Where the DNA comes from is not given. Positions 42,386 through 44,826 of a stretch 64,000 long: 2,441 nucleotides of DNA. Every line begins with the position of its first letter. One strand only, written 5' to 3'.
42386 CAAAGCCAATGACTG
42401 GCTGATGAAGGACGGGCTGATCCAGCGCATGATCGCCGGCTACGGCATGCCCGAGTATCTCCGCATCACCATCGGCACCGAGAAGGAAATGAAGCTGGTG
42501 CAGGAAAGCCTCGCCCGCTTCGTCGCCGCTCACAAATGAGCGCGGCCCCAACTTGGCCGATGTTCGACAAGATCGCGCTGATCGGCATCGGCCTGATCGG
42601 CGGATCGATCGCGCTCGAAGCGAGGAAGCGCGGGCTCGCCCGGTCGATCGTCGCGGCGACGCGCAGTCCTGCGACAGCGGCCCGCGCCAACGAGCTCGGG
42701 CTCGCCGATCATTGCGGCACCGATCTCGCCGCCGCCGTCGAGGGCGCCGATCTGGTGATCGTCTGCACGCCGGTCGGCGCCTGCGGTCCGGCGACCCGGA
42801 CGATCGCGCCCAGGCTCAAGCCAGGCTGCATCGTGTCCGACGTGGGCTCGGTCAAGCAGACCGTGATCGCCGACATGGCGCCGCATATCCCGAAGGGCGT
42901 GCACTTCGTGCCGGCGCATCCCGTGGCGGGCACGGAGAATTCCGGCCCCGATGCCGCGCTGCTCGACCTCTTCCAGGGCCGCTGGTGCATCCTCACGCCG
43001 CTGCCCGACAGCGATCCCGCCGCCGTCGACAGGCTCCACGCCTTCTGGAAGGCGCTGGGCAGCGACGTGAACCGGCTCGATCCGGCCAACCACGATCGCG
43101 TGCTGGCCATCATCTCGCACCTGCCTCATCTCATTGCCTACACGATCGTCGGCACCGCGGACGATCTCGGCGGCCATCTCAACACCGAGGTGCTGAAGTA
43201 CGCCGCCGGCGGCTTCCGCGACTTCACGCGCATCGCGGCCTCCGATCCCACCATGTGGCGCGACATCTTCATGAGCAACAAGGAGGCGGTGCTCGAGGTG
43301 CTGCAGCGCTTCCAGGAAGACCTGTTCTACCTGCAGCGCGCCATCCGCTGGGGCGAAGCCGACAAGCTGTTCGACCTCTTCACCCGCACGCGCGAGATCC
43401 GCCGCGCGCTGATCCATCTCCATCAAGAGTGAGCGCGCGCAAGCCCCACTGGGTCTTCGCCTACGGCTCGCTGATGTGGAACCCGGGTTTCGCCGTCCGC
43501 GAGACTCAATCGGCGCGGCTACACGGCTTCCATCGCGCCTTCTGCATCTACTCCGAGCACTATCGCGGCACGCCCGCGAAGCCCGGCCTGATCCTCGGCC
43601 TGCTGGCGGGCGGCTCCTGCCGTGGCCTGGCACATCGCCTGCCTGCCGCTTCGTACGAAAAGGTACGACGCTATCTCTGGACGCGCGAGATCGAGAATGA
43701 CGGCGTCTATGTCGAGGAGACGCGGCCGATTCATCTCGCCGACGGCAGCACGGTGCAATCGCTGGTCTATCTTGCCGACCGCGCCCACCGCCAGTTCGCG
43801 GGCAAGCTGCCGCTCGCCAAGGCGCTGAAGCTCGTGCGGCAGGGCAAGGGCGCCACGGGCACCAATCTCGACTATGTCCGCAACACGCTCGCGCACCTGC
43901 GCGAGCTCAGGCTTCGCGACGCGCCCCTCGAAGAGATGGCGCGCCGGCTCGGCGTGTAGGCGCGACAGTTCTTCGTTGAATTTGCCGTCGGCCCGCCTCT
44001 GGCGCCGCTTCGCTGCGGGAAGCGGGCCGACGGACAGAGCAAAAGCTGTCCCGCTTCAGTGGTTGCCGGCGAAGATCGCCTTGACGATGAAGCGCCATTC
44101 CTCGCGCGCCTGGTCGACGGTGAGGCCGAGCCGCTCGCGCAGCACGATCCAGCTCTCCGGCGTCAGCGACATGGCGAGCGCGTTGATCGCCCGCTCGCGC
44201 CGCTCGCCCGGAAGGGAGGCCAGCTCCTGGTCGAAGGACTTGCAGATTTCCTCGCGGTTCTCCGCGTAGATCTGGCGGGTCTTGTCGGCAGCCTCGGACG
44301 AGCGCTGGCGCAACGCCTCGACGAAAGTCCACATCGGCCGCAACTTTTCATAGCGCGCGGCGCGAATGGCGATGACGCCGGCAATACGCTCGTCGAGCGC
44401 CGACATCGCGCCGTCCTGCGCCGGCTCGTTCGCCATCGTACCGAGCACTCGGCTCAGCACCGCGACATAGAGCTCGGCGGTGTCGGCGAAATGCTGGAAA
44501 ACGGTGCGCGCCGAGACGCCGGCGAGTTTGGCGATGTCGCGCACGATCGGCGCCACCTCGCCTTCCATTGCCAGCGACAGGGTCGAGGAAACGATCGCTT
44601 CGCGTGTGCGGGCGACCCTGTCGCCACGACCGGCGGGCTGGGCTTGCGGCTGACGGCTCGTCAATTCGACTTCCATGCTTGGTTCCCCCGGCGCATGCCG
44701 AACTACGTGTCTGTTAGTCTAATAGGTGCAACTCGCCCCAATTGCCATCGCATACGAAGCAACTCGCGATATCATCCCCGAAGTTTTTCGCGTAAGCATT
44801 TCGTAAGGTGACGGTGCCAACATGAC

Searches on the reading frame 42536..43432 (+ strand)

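Call 76: search_protein_families(library=pfam, proteins=[window:42536-43432:+], max_evalue=0.0001)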
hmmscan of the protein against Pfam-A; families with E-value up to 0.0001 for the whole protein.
window:42536-43432:+ (298 aa): 4 families
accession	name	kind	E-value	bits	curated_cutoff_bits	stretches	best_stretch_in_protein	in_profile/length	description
PF02153.23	PDH_N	-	8.2e-39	133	26.5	1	25-178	1-152/154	Prephenate dehydrogenase, nucleotide-binding domain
PF20463.3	PDH_C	-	2.6e-30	105.2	22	1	182-282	1-100/102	Prephenate dehydrogenase, dimerization domain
PF03807.23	F420_oxidored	-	4.5e-09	37.2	21.6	1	12-100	1-89/94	NADP oxidoreductase coenzyme F420-dependent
PF03446.21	NAD_binding_2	-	4.5e-07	30.4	21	1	12-136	1-125/161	NAD binding domain of 6-phosphogluconate dehydrogenase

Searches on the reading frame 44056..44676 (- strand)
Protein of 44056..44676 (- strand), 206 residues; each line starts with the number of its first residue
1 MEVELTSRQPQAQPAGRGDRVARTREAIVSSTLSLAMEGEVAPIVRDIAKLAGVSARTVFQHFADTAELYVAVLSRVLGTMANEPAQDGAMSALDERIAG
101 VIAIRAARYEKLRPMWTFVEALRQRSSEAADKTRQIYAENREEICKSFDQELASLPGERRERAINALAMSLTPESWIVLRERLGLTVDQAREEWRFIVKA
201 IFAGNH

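Call 76: search_protein_families(library=pfam, proteins=[window:44056-44676:-], max_evalue=0.0001)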
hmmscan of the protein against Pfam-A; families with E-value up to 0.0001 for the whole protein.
window:44056-44676:- (206 aa): 1 family
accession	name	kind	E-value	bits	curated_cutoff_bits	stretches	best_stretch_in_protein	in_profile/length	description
PF00440.29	TetR_N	-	6.7e-06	26.2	24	1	45-73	19-47/47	Bacterial regulatory proteins, tetR family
